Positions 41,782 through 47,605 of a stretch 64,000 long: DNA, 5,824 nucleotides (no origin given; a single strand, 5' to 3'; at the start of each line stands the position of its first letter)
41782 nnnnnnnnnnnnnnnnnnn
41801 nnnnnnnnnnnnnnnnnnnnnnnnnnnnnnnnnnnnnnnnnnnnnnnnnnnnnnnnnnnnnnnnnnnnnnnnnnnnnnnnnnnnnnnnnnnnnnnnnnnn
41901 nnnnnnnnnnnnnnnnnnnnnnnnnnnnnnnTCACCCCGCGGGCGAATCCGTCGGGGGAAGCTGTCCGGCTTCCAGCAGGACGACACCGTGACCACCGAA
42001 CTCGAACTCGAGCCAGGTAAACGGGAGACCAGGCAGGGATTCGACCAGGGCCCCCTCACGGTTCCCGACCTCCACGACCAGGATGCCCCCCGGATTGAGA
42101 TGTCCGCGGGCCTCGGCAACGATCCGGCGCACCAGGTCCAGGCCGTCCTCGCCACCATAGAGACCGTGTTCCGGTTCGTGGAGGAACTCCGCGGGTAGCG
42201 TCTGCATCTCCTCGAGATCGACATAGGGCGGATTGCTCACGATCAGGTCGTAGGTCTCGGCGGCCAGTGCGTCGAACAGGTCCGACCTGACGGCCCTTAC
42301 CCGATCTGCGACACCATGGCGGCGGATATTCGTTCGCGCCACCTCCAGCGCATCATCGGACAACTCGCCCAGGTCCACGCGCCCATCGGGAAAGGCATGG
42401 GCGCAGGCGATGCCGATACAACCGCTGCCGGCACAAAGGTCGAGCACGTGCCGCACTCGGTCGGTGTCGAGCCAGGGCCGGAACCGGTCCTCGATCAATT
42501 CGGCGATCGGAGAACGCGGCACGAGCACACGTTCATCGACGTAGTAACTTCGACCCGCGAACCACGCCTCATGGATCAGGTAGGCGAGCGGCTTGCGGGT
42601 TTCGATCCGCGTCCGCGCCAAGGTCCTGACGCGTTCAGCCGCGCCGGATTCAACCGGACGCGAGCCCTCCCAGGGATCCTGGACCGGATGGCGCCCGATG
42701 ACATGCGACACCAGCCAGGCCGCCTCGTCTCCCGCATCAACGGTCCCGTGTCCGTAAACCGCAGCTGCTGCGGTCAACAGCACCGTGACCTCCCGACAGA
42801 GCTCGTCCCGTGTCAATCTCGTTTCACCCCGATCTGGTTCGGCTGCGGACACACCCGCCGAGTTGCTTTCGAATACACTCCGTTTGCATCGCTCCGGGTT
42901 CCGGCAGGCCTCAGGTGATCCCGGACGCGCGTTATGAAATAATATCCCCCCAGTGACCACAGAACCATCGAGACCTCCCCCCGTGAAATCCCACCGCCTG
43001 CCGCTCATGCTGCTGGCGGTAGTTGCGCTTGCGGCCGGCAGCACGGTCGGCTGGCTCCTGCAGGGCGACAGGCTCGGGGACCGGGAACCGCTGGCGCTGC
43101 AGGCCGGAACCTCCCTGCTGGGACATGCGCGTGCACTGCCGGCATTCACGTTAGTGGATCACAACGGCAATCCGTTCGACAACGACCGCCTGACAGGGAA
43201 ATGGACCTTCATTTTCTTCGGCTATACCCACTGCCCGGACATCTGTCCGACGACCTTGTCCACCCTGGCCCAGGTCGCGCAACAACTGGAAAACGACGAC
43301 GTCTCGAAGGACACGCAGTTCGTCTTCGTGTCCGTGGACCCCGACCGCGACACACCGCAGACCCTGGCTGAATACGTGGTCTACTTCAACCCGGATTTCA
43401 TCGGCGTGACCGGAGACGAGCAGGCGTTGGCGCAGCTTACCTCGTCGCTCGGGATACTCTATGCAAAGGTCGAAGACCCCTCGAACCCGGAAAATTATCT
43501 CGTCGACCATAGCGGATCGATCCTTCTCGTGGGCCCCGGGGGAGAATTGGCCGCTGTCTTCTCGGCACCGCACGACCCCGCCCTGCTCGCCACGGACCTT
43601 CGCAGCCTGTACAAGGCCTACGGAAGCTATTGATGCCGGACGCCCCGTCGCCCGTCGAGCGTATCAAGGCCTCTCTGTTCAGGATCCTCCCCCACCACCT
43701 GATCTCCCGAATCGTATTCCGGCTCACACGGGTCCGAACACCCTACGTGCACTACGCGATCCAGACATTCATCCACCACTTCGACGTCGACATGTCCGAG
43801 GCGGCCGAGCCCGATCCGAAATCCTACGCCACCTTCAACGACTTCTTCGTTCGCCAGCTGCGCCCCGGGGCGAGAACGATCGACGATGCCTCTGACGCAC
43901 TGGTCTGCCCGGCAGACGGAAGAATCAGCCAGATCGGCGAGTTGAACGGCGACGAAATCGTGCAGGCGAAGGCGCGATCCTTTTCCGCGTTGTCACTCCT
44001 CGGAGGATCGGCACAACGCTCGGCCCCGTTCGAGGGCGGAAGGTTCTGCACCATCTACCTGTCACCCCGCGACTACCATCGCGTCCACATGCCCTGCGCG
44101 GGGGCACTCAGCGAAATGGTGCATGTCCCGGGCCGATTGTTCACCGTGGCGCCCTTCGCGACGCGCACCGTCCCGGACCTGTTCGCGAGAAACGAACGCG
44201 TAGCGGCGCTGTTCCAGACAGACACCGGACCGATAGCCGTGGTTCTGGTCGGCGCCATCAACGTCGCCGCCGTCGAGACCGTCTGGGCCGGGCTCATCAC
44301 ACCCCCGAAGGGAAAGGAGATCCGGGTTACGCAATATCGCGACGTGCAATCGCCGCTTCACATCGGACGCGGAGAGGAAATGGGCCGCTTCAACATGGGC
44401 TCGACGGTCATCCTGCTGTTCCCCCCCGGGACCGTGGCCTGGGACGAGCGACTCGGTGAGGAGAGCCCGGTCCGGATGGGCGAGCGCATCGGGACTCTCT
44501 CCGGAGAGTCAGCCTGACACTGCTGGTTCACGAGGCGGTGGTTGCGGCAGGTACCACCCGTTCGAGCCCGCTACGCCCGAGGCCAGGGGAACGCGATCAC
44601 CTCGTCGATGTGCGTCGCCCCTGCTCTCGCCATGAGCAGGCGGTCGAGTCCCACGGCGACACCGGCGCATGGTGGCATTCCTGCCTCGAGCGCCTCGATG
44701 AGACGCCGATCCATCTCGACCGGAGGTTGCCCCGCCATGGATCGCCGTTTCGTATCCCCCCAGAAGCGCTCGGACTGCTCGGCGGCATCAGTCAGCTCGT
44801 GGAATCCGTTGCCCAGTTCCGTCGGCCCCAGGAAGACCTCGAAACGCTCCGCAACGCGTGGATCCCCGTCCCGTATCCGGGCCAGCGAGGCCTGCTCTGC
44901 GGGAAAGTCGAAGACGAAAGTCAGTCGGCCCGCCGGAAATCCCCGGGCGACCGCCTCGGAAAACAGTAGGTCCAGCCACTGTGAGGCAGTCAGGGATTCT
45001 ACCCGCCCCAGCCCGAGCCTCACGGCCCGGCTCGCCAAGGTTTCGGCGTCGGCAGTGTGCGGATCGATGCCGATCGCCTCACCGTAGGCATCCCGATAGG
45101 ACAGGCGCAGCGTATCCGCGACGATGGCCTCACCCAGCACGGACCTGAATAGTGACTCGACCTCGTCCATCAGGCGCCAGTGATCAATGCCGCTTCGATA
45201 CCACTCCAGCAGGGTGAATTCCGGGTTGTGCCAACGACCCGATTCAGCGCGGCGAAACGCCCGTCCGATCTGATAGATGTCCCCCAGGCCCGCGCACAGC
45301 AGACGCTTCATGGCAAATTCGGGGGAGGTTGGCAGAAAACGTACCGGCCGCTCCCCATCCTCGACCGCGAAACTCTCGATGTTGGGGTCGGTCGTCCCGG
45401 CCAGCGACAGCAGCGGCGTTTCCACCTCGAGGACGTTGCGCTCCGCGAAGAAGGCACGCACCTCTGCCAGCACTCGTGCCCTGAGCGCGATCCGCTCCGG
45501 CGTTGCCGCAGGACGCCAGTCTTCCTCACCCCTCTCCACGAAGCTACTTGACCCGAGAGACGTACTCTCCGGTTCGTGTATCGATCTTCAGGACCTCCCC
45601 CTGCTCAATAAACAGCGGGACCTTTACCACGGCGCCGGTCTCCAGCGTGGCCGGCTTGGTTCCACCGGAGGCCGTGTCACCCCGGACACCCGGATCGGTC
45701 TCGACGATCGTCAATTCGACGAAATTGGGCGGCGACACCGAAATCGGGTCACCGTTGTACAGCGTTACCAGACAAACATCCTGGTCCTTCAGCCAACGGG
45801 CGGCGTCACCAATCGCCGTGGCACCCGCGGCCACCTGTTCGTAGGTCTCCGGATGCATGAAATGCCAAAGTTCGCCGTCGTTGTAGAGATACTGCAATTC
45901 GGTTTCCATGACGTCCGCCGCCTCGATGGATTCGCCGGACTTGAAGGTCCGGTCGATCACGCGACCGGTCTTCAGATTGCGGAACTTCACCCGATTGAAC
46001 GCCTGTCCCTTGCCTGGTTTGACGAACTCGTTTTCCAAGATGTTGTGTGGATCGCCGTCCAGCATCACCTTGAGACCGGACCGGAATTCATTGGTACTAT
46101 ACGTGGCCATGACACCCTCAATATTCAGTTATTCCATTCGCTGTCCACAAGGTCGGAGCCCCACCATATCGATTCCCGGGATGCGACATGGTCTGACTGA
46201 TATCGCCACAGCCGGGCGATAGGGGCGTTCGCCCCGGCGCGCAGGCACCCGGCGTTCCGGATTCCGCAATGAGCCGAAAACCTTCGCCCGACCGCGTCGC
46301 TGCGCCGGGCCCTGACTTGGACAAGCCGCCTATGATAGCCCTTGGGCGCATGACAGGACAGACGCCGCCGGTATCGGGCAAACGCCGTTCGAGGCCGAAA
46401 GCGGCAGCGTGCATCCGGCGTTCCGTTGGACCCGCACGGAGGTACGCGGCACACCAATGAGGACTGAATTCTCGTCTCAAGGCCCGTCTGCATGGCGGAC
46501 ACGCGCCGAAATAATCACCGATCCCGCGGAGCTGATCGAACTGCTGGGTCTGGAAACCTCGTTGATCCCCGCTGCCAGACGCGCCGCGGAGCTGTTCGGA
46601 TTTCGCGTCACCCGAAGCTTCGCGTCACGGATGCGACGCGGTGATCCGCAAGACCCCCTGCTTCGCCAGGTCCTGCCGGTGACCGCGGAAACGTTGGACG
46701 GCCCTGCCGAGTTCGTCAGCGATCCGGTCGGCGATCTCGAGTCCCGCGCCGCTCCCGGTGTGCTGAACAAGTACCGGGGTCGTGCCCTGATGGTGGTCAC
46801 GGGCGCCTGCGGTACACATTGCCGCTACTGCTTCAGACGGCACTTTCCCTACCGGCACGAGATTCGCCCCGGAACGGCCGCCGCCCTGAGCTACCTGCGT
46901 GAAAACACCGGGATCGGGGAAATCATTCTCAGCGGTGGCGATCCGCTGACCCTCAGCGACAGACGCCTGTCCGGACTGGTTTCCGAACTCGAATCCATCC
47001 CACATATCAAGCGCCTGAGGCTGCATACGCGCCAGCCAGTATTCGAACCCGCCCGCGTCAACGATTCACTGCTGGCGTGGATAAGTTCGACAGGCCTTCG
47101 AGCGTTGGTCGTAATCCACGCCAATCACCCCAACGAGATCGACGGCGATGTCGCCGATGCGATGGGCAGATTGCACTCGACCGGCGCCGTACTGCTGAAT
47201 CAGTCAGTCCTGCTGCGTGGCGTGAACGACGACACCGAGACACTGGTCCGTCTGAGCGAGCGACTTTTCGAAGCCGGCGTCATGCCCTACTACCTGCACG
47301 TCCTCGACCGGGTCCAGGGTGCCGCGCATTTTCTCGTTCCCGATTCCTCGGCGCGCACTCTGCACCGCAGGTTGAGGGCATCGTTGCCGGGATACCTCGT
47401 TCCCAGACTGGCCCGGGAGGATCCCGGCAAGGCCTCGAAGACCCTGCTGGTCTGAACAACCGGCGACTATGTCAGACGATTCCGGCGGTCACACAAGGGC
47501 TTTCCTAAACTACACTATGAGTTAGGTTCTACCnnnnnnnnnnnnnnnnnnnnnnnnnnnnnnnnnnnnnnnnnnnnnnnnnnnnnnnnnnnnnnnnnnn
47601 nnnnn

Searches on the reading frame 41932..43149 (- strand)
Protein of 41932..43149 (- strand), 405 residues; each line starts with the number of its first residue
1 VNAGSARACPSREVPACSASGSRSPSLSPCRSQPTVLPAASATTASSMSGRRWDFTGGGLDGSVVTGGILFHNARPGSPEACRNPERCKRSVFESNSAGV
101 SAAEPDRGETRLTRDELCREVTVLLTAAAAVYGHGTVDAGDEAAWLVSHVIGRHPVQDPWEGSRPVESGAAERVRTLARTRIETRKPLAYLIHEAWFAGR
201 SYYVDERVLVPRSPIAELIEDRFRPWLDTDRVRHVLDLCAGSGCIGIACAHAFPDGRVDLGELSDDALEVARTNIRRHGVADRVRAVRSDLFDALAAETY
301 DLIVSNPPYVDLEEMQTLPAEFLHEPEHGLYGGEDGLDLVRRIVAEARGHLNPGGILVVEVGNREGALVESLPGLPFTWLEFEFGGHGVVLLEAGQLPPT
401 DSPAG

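Call 44: search_protein_families(library=pfam, proteins=[window:41932-43149:-], max_evalue=0.00001)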
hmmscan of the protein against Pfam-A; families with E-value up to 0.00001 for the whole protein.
window:41932-43149:- (405 aa): 5 families
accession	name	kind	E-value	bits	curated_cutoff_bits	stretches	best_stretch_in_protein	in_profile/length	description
PF05175.20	MTS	-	5.2e-20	72.2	23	1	227-318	27-118/170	Methyltransferase small domain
PF13649.12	Methyltransf_25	-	2.2e-08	35.1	27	1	235-316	1-83/97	Methyltransferase domain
PF13847.12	Methyltransf_31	-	6.3e-08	32.9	27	1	234-368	6-118/145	Methyltransferase domain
PF03602.21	Cons_hypoth95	-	3.8e-06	27.1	24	1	233-313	43-127/182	Conserved hypothetical protein 95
PF08242.18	Methyltransf_12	-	6e-06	27.4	30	0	236-306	1-72/98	Methyltransferase domain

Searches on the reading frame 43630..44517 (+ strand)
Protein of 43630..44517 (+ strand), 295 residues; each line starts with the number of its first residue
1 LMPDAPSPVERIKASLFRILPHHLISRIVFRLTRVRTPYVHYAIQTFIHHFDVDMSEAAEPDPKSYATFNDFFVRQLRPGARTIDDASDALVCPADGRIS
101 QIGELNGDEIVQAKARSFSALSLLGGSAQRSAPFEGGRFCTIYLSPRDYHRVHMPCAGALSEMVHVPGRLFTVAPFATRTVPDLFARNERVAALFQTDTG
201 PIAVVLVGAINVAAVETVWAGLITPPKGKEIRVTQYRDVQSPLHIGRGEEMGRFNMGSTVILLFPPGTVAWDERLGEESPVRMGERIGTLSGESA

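Call 44: search_protein_families(library=pfam, proteins=[window:43630-44517:+], max_evalue=0.00001)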
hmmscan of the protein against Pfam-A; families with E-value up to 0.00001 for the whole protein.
window:43630-44517:+ (295 aa): 1 family
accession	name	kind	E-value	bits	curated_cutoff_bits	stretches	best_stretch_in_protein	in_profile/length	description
PF02666.20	PS_Dcarbxylase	-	1e-61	208.5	22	1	69-288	1-197/198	Phosphatidylserine decarboxylase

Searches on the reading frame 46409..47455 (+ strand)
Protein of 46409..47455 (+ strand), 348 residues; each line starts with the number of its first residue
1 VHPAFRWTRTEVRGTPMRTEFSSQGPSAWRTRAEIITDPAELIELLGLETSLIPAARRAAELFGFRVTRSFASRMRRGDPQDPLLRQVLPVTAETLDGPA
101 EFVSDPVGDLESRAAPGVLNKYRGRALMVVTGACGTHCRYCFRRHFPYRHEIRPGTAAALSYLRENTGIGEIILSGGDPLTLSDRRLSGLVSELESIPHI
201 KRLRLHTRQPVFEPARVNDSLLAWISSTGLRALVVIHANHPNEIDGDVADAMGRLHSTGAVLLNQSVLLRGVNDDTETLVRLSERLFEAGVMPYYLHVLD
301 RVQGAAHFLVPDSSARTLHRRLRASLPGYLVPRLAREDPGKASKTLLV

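Call 44: search_protein_families(library=pfam, proteins=[window:46409-47455:+], max_evalue=0.00001)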
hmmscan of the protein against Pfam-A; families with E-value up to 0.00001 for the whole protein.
window:46409-47455:+ (348 aa): 1 family
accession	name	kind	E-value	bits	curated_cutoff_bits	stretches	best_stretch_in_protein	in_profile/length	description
PF04055.27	Radical_SAM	-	2.7e-07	31.3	29.5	1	128-257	1-125/166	Radical SAM superfamily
